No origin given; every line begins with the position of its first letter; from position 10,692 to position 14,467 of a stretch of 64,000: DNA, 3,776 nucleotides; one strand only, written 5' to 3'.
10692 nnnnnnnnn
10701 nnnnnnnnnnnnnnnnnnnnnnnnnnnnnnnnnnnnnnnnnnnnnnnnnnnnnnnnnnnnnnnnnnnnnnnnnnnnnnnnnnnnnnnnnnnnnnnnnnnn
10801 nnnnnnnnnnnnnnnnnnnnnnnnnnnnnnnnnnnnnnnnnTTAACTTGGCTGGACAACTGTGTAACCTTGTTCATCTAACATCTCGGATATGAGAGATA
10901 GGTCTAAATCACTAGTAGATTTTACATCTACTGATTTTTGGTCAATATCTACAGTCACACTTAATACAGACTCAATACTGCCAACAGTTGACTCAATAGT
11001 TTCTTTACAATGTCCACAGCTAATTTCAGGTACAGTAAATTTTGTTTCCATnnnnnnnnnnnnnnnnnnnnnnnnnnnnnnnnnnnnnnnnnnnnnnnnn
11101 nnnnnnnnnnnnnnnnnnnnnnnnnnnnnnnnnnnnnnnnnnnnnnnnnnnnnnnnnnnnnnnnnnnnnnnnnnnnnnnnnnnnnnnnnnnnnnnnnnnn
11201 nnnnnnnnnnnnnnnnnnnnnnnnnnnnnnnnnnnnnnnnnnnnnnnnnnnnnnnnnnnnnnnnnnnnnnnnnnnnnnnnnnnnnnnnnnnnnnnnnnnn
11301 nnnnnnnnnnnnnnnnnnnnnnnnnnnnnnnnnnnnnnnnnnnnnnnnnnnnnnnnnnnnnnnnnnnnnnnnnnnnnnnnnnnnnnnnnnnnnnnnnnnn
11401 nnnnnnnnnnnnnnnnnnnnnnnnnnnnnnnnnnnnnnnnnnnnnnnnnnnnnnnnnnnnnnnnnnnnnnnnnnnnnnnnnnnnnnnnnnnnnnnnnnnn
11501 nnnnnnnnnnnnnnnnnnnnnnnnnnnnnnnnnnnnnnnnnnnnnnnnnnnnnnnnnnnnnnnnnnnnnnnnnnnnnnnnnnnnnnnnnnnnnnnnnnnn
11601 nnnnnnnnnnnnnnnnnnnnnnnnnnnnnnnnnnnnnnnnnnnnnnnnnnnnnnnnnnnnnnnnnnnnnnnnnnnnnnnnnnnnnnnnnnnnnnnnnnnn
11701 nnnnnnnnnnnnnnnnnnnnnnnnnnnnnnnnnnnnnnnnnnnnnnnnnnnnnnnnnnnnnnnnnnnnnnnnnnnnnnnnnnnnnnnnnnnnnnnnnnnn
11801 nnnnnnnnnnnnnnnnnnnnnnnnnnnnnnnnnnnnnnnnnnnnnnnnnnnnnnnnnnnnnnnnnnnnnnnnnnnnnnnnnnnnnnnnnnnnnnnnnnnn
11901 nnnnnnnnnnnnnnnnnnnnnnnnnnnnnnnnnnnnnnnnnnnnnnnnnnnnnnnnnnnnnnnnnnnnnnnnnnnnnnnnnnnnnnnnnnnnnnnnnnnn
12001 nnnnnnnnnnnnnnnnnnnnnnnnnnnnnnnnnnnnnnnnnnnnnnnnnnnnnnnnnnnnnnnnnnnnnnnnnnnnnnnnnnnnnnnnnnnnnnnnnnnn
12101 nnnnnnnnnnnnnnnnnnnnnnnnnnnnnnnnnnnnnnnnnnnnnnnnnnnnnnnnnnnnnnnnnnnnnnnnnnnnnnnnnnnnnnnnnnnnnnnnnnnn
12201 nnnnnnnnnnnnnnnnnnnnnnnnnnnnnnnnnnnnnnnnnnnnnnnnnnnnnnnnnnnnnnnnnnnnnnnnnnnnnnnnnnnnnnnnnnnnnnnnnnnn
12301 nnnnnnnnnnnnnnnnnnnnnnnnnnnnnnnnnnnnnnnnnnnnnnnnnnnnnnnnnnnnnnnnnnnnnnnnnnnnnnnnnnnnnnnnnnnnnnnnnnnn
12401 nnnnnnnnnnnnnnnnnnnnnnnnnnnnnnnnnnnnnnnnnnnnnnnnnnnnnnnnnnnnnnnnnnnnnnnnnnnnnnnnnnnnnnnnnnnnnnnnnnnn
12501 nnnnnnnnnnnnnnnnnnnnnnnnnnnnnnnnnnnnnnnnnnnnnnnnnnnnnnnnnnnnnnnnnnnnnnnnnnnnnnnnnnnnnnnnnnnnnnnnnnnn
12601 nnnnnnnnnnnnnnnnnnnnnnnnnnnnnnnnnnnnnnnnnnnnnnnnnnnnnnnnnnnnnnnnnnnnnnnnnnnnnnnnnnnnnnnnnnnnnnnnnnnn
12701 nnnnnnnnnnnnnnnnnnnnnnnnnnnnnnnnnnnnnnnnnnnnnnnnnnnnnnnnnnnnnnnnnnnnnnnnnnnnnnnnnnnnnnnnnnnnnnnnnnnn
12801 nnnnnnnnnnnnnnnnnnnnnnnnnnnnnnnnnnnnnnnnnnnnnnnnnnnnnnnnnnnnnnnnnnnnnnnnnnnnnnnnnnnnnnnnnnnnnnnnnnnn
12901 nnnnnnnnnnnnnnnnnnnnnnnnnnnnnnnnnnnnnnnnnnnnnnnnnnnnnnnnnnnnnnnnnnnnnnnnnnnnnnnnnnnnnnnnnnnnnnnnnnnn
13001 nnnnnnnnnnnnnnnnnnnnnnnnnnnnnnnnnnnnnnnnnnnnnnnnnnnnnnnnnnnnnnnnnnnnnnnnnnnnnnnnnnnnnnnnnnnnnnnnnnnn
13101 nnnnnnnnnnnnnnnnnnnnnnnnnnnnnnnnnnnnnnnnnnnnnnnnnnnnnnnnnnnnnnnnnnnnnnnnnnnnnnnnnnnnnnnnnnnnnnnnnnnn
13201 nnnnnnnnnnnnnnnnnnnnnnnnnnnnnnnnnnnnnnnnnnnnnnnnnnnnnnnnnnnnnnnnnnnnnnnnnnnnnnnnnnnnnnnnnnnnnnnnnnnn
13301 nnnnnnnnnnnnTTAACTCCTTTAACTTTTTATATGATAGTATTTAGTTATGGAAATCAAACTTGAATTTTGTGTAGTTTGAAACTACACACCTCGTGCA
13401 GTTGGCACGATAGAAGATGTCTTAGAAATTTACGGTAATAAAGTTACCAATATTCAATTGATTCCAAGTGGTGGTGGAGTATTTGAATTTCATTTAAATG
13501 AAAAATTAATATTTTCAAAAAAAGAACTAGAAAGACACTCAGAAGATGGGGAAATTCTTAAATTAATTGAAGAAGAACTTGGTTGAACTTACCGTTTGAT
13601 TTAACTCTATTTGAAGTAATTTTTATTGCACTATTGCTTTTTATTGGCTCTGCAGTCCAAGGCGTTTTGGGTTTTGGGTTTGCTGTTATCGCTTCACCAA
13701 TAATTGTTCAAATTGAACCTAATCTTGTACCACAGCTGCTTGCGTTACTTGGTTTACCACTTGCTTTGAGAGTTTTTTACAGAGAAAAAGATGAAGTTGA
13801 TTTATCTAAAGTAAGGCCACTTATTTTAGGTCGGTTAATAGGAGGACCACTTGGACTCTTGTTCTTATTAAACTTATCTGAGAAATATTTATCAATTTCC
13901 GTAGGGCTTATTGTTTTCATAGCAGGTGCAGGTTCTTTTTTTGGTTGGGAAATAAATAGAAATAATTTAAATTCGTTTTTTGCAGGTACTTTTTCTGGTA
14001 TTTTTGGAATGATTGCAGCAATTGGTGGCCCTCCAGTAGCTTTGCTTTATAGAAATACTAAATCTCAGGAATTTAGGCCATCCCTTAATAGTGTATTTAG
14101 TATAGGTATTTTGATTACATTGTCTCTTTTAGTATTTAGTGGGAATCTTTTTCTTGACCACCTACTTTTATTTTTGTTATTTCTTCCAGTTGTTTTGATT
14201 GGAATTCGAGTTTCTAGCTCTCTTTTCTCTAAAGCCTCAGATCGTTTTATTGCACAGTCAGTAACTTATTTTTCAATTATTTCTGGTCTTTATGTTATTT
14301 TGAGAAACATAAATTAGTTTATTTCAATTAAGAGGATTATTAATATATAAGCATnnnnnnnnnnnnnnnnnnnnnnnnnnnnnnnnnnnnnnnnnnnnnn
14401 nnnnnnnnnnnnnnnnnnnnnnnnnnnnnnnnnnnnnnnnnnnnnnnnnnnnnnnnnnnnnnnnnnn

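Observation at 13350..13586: Unannotated SelW/Rdx-like selenoprotein (CxxU) with candidate SECIS in an apparent 270-bp intergenic gap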

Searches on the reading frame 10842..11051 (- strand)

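Call 27: search_protein_families(library=pfam, proteins=[window:10842-11051:-], max_evalue=0.001)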
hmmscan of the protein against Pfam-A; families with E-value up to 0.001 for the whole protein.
window:10842-11051:- (69 aa): 1 family
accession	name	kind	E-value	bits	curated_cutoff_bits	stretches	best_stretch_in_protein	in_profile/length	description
PF00403.32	HMA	-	1.3e-11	45.1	24.8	1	5-63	2-61/62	Heavy-metal-associated domain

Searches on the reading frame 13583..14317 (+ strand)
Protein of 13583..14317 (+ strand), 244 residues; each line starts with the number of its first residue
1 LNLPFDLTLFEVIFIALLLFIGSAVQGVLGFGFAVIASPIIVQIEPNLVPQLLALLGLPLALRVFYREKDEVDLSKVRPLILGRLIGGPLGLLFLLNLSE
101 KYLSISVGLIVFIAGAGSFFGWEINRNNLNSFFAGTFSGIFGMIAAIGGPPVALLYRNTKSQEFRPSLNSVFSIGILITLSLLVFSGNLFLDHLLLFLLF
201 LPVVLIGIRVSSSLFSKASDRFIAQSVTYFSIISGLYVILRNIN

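Call 27: search_protein_families(library=pfam, proteins=[window:13583-14317:+], max_evalue=0.001)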
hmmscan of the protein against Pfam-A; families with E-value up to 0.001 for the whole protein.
window:13583-14317:+ (244 aa): 1 family
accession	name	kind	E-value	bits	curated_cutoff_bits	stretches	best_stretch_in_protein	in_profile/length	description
PF01925.25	TauE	-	2.7e-21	76.8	32.6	1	16-237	2-236/237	Sulfite exporter TauE/SafE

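Call 67: search_protein_families(library=ncbifam, proteins=[window:13583-14317:+], max_evalue=0.001)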
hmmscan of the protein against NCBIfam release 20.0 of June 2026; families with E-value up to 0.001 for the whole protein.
window:13583-14317:+ (244 aa): 0 families
